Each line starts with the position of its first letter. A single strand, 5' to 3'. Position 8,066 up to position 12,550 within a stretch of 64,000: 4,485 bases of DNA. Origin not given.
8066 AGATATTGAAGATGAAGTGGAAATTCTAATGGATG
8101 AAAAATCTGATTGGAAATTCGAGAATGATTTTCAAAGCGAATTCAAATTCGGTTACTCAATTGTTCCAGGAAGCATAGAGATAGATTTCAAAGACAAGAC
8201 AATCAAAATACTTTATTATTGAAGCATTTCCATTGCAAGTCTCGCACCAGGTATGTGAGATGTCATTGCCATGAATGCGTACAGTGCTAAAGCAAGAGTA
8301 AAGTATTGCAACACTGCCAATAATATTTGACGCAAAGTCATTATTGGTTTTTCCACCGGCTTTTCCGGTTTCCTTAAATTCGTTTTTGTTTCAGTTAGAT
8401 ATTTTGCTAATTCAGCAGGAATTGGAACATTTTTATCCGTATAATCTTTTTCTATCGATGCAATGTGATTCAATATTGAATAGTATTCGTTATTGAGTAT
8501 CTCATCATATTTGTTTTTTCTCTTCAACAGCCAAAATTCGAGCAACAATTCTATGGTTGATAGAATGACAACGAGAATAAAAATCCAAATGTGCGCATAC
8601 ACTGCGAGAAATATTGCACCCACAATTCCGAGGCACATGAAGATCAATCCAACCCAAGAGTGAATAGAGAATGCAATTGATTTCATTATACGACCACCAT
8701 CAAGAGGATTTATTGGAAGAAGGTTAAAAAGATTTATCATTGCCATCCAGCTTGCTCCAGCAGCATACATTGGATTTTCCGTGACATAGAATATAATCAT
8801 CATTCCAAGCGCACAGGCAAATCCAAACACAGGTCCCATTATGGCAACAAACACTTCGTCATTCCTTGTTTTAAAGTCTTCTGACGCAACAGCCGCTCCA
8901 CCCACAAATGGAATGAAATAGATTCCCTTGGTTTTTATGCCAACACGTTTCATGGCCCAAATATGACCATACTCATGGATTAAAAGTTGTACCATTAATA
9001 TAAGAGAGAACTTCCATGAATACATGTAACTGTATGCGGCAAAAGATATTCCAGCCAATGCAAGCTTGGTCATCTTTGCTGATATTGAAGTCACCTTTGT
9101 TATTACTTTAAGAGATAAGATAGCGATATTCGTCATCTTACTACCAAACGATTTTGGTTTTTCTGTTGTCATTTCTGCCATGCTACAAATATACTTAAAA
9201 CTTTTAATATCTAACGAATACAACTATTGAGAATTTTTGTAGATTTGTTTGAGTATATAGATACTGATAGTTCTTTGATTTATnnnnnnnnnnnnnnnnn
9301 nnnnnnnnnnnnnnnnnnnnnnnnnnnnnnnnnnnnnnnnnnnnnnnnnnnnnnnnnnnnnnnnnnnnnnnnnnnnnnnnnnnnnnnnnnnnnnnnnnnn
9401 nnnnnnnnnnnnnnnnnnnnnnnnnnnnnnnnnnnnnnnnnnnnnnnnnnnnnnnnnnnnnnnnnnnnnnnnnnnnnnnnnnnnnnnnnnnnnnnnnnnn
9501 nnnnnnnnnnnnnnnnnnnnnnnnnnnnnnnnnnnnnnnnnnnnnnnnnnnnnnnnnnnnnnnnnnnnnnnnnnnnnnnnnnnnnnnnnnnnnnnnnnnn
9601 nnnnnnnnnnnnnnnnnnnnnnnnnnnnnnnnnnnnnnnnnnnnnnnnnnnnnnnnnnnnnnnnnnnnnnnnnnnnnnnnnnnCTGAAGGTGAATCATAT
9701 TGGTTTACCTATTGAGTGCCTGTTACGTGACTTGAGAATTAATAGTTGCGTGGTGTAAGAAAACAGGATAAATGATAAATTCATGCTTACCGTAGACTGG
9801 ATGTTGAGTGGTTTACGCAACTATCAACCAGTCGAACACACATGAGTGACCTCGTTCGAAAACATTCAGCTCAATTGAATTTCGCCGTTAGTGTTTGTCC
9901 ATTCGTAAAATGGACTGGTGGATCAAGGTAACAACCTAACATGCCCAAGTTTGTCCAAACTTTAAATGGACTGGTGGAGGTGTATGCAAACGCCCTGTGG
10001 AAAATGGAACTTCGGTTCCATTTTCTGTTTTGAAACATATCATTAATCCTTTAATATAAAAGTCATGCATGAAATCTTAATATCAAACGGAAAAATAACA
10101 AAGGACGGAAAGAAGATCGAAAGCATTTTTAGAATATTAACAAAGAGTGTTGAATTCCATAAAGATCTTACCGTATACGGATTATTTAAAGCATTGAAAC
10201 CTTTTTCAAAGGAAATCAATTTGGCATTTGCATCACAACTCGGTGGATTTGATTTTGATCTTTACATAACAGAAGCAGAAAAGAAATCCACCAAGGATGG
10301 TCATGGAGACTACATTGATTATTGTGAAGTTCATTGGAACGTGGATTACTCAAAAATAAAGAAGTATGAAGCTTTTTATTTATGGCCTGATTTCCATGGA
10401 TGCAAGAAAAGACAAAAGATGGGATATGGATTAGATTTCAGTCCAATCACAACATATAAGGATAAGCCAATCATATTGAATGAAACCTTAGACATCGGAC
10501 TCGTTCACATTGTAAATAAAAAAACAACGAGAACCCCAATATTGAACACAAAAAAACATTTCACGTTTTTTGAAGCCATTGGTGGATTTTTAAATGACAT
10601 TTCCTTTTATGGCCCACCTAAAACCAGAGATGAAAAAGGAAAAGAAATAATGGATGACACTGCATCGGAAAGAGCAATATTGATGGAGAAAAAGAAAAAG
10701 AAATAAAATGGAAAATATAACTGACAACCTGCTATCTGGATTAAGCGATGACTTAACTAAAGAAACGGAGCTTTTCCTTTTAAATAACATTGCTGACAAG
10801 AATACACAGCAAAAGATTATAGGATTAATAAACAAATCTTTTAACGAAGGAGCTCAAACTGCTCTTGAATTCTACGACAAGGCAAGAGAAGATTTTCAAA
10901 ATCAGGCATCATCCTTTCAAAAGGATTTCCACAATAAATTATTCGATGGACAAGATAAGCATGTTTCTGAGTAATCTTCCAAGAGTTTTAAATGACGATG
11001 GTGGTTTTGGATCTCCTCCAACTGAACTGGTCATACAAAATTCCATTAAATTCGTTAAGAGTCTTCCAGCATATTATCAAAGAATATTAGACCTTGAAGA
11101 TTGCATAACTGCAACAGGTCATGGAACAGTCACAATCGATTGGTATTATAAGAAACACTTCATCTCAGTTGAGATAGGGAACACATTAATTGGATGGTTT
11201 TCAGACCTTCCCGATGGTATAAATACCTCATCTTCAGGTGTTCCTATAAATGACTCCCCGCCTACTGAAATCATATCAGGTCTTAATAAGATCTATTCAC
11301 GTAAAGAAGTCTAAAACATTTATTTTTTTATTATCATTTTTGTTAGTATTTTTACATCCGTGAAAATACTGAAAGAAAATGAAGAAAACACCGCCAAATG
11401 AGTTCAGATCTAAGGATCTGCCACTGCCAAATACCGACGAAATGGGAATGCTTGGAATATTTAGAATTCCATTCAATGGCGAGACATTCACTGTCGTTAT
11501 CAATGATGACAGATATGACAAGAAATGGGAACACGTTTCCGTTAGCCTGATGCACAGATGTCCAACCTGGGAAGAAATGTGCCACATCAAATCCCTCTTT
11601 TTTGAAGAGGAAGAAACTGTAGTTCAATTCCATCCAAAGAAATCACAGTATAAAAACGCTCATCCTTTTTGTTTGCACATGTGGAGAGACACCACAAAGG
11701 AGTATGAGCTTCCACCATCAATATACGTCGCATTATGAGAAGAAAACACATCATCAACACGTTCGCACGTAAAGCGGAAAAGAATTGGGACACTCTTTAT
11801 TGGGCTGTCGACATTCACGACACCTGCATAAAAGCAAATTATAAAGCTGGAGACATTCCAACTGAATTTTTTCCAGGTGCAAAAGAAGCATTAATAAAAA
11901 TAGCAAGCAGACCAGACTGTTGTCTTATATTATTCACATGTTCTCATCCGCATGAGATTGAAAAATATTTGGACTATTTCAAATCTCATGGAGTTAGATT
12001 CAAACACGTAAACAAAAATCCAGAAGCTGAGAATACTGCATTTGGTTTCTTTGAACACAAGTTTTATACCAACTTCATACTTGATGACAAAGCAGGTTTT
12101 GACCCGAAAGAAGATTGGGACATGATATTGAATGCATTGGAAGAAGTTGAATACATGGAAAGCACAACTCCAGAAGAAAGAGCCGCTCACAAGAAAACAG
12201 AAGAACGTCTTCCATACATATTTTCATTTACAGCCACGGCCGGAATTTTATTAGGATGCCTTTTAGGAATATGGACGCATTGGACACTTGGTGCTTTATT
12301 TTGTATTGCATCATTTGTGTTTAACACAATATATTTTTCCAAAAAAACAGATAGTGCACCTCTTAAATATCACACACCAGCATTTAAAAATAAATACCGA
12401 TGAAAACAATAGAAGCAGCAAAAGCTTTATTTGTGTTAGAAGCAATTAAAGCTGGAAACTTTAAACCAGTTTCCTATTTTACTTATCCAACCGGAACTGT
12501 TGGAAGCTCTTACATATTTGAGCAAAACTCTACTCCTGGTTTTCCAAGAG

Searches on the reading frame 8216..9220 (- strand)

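Call 11: search_protein_families(library=phrogs, proteins=[window:8216-9220:-], max_evalue=0.001)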
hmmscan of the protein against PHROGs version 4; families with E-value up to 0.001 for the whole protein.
window:8216-9220:- (334 aa): 0 families

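Call 88: search_protein_families(library=pfam, proteins=[window:8216-9220:-], max_evalue=0.001)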
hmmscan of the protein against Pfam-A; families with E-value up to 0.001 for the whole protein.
window:8216-9220:- (334 aa): 1 family
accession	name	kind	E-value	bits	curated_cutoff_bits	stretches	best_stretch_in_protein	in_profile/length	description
PF02163.28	Peptidase_M50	-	1.1e-19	71.1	27.2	2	71-146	2-102/221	Peptidase family M50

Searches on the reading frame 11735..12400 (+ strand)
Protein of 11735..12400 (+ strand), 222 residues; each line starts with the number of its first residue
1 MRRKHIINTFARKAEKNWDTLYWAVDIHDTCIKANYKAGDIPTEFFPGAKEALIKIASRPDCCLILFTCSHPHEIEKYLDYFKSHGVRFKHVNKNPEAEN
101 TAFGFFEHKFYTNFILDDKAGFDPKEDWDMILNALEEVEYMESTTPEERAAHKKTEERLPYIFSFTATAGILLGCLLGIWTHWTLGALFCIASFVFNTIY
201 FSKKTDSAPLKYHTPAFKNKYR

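Call 68: search_protein_families(library=phrogs, proteins=[window:11735-12400:+], max_evalue=0.001)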
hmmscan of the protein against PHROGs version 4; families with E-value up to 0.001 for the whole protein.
window:11735-12400:+ (222 aa): 1 family
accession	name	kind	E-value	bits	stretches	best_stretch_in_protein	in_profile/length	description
phrog_1238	-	moron, auxiliary metabolic gene and host takeover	1.3e-12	48.6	1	20-143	22-140/155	phosphoheptose isomerase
